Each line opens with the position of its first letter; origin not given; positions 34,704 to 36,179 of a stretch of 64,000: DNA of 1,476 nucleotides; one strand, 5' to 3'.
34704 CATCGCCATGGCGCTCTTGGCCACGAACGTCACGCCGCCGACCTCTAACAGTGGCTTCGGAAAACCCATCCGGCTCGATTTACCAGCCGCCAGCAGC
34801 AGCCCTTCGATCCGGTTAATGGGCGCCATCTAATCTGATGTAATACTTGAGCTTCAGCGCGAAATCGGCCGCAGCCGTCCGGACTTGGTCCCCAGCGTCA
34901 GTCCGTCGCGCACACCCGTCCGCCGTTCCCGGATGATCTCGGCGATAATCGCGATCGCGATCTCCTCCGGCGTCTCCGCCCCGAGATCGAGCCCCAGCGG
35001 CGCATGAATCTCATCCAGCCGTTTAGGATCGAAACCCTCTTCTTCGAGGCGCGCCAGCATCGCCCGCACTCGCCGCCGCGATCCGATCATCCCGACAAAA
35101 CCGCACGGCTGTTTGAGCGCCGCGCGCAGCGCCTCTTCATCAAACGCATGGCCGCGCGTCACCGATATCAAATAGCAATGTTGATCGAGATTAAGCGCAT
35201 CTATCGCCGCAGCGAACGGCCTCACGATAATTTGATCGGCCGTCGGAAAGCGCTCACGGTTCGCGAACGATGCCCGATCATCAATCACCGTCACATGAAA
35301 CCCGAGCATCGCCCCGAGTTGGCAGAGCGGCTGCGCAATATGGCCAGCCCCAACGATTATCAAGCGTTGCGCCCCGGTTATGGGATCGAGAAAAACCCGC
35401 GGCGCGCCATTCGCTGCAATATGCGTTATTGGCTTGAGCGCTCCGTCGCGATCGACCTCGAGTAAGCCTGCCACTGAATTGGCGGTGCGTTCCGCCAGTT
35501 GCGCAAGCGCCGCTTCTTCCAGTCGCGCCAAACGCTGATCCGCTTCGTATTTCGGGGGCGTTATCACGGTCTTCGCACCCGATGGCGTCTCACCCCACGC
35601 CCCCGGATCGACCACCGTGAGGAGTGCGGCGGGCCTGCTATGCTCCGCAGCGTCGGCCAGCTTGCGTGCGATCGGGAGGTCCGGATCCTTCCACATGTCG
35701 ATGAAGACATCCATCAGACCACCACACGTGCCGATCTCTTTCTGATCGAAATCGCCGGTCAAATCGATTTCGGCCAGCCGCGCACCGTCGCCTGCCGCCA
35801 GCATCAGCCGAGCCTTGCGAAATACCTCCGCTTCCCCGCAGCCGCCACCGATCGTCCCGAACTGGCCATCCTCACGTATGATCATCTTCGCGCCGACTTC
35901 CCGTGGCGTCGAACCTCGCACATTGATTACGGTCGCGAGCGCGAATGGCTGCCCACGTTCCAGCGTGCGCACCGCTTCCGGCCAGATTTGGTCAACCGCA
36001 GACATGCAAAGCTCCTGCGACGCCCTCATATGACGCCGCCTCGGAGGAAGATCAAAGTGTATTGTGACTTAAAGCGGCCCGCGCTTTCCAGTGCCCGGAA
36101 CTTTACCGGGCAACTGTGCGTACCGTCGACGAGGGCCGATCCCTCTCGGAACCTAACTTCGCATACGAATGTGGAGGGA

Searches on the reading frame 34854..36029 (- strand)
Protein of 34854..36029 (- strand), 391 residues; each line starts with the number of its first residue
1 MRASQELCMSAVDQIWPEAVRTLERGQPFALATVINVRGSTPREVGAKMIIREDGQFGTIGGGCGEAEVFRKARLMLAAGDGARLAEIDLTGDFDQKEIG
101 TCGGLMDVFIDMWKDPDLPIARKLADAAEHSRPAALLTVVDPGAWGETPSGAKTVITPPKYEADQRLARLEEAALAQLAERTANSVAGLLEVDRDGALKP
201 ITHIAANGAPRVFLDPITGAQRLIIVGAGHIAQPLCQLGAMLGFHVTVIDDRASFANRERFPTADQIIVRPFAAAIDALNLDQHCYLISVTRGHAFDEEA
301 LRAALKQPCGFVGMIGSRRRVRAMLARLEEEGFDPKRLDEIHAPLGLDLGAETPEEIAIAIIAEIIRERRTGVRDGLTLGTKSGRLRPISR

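Call 32: search_protein_families(library=pfam, proteins=[window:34854-36029:-], max_evalue=0.0001)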
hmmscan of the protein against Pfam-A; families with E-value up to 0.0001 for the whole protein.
window:34854-36029:- (391 aa): 3 families
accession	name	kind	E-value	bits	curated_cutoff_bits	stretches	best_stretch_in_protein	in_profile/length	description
PF13478.12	XdhC_C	-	2e-46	158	29.7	1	223-365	1-125/125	XdhC Rossmann domain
PF02625.21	XdhC_CoxI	-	1.1e-25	89.7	24.3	1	23-82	2-62/68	XdhC and CoxI family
PF02826.25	2-Hacid_dh_C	-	4.8e-05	23.2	25.1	0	282-307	118-143/178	D-isomer specific 2-hydroxyacid dehydrogenase, NAD binding domain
